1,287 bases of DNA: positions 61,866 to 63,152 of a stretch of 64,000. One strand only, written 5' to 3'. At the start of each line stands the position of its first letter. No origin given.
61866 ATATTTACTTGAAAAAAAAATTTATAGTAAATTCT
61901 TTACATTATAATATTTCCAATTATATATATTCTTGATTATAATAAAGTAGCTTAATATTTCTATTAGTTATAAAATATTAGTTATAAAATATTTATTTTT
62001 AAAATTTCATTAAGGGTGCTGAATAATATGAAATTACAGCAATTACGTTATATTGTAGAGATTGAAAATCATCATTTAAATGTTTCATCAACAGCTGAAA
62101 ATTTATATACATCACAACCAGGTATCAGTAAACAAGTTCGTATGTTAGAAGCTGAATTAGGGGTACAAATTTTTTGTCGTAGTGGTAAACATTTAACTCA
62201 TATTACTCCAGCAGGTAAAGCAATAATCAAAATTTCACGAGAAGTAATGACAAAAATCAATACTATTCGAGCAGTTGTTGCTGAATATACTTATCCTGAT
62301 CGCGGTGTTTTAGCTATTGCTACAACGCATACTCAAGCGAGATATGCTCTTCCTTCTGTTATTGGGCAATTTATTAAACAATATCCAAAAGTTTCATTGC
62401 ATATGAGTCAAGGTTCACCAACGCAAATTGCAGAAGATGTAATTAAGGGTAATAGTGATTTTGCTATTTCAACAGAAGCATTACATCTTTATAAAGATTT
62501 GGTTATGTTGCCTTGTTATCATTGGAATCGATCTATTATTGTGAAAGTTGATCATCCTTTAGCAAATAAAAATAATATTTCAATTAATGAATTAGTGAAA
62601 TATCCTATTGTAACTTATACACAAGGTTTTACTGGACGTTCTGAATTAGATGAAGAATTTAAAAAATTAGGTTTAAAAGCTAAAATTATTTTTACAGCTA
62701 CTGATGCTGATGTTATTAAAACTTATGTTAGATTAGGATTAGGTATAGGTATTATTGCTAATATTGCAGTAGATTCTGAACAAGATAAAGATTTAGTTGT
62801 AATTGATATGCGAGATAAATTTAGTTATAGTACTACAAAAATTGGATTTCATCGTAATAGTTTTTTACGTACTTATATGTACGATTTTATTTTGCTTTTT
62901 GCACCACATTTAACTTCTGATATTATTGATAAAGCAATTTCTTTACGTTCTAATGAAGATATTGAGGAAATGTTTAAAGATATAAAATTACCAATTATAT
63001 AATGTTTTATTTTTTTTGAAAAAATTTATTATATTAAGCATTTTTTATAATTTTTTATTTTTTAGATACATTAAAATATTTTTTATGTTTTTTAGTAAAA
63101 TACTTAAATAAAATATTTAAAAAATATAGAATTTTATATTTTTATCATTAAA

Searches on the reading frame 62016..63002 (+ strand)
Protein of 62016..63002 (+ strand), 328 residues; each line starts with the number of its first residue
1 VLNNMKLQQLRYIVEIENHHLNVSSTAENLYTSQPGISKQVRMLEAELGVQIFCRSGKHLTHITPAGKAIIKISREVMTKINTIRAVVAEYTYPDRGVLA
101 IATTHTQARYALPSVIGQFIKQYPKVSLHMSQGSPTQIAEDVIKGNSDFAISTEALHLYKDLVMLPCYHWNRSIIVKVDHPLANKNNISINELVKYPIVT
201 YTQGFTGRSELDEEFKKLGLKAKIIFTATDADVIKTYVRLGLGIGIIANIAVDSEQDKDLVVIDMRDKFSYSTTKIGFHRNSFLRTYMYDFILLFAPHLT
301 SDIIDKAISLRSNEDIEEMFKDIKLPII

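Call 51: search_protein_families(library=ncbifam, proteins=[window:62016-63002:+], max_evalue=0.00001)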
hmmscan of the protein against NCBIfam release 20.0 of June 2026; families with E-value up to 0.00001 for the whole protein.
window:62016-63002:+ (328 aa): 46 families (the best 25 are shown)
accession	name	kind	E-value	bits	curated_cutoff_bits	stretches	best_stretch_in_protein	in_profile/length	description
NF009326.0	PRK12681.1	equivalog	4.9e-169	561.9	436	1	5-326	1-322/324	HTH-type transcriptional regulator CysB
NF009327.0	PRK12684.1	subfamily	3.7e-125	417.3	402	1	5-313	1-309/313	CysB family HTH-type transcriptional regulator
NF009324.0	PRK12679.1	equivalog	1.3e-87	293.9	491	1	5-316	1-312/316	HTH-type transcriptional regulator Cbl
NF009325.0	PRK12680.1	equivalog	1e-66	225.5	482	1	5-300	1-296/327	LysR family transcriptional regulator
NF053705.1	TransRegGltCGpos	equivalog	1.3e-47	162.4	350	1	5-268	1-262/300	glutamate biosynthesis transcriptional regulator GltC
NF040786.1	LysR_Sec_metab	equivalog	7.1e-39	133.6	250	1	5-265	1-264/298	selenium metabolism-associated LysR family transcriptional regulator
NF047520.1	trans_act_CidR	equivalog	1.9e-38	132.4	415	1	5-270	1-263/292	cidABC operon transcriptional activator CidR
NF008416.0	PRK11242.1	equivalog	3.1e-34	118.7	277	1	5-289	1-281/300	transcriptional regulator CynR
TIGR03339.1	phn_lysR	subfamily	1.4e-30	106.6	341.1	1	23-268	14-252/279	aminoethylphosphonate catabolism associated LysR family transcriptional regulator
NF045775.1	acetoin_reg_AlsR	exception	4.6e-28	98.5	430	1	5-280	1-274/290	acetoin biosynthesis transcriptional regulator AlsR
NF052633.1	LysR_TF_PsrA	exception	9.6e-27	93.7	540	1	9-268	12-265/297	L-proline-binding transcription factor PsrA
NF008361.0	PRK11151.1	equivalog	1.7e-26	93.2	329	1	5-263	1-257/305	DNA-binding transcriptional regulator OxyR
NF008722.0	PRK11716.1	equivalog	3.3e-26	92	246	1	5-256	1-250/293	HTH-type transcriptional activator IlvY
NF058504.1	TransRegCcpCBac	equivalog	3.8e-23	82.3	400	1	6-152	2-146/287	transcriptional regulator CcpC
NF008239.0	PRK11013.1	equivalog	1.8e-22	79.7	288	1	22-274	20-270/309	LysR family transcriptional regulator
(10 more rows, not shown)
